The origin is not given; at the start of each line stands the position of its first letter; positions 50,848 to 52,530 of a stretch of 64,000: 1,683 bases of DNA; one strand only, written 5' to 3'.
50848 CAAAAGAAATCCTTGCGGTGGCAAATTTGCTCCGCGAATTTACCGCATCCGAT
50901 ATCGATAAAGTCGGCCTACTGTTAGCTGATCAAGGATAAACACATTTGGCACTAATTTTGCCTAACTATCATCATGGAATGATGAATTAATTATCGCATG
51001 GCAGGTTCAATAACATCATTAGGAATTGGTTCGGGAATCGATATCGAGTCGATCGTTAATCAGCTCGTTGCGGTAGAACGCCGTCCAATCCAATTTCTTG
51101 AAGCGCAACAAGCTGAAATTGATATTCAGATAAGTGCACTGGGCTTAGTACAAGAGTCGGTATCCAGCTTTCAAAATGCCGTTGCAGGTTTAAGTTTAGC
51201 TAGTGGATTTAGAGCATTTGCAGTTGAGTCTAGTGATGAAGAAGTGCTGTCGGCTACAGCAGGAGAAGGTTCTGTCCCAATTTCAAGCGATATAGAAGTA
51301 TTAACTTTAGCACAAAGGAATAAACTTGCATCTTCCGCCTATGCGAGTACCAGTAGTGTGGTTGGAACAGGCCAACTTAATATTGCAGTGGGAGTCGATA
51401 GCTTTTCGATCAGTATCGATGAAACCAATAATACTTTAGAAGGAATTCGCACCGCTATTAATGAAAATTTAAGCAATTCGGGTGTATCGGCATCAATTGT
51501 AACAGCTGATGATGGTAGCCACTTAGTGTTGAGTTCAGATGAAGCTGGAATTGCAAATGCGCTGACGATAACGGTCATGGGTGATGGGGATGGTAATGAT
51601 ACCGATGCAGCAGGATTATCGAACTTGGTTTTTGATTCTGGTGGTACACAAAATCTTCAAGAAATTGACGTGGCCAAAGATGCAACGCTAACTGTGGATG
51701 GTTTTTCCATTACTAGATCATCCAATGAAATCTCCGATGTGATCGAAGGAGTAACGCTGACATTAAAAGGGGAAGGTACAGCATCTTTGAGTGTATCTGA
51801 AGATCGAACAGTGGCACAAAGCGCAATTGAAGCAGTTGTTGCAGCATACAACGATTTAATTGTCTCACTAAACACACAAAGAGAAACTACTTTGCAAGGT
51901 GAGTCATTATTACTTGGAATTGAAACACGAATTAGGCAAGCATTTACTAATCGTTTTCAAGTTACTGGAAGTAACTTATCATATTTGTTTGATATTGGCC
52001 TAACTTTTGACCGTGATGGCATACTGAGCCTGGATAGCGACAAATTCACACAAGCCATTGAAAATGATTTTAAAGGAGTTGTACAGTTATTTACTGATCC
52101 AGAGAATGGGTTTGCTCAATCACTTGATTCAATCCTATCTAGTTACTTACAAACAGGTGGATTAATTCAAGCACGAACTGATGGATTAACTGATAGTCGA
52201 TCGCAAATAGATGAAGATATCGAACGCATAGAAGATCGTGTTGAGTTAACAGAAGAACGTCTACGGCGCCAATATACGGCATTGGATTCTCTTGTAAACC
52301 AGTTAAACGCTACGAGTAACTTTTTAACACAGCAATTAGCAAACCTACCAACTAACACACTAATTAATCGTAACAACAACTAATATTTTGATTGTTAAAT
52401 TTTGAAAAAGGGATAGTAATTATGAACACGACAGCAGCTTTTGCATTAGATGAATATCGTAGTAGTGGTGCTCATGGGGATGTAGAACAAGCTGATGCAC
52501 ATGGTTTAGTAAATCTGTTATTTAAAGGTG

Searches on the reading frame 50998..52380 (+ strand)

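Call 42: search_protein_families(library=ncbifam, proteins=[window:50998-52380:+], max_evalue=1e-10)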
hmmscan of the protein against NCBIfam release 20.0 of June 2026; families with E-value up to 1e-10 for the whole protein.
window:50998-52380:+ (461 aa): 7 families
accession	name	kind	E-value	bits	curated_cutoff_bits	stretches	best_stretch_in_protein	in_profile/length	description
NF005955.1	PRK08032.1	equivalog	5e-72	243.4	387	1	4-447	3-464/465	flagellar filament capping protein FliD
NF005188.0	PRK06664.1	equivalog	7.3e-51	173.3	469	3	9-191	8-188/661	flagellar hook-associated protein FliD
NF006435.1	PRK08724.1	equivalog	3.6e-46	158.2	580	2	4-194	2-191/672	flagellar filament capping protein FliD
NF009400.1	PRK12765.1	equivalog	2.6e-40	138.5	448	1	3-366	4-397/596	flagellar filament capping protein FliD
NF005833.0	PRK07737.1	equivalog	7.6e-36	124.2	444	2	9-294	7-294/501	flagellar hook-associated protein 2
NF005281.0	PRK06798.1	equivalog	9.7e-29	100.6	375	1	75-439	82-426/440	flagellar hook-associated protein 2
NF006282.1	PRK08453.1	equivalog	2.5e-15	56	500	1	113-436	318-665/673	flagellar filament capping protein FliD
